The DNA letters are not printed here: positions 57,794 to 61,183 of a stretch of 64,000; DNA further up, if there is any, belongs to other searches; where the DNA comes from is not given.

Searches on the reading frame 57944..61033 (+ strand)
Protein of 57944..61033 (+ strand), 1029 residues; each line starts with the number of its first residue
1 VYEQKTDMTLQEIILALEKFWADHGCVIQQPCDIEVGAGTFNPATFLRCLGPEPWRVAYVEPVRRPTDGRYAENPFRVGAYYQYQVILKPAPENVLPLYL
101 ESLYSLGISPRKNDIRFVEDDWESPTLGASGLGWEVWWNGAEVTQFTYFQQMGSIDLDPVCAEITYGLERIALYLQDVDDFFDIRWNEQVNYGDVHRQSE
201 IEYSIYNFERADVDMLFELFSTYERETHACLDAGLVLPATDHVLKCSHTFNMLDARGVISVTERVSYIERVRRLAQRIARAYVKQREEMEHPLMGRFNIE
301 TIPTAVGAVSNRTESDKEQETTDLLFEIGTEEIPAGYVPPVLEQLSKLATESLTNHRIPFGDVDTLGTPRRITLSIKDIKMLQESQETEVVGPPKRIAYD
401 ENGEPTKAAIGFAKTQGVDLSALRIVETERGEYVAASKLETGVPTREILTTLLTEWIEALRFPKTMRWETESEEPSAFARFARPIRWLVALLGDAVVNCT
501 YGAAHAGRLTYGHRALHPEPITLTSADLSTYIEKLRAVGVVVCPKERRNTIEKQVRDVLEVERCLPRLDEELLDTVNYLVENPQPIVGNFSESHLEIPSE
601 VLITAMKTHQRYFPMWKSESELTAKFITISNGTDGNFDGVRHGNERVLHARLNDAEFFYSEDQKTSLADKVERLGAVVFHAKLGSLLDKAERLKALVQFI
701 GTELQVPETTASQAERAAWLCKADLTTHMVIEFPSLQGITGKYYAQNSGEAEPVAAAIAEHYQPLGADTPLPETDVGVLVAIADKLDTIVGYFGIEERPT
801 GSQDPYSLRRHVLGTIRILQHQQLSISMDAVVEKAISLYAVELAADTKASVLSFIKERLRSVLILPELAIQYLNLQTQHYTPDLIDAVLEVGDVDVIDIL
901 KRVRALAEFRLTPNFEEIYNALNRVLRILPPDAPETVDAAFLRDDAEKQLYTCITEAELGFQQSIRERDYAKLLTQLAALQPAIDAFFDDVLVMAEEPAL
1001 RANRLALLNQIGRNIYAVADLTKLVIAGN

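Call 26: search_protein_families(library=pfam, proteins=[window:57944-61033:+], max_evalue=0.00001)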
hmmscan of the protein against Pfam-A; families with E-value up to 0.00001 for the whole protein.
window:57944-61033:+ (1029 aa): 3 families
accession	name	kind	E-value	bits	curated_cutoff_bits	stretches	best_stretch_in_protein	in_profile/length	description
PF02092.22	tRNA_synt_2f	-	7.5e-191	636.1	29.2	1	324-863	1-521/536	Glycyl-tRNA synthetase beta subunit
PF02091.20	tRNA-synt_2e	-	2e-139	464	27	1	10-287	1-278/278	Glycyl-tRNA synthetase alpha subunit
PF05746.21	DALR_1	-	1.1e-08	35.6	22.3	1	935-1013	22-100/117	DALR anticodon binding domain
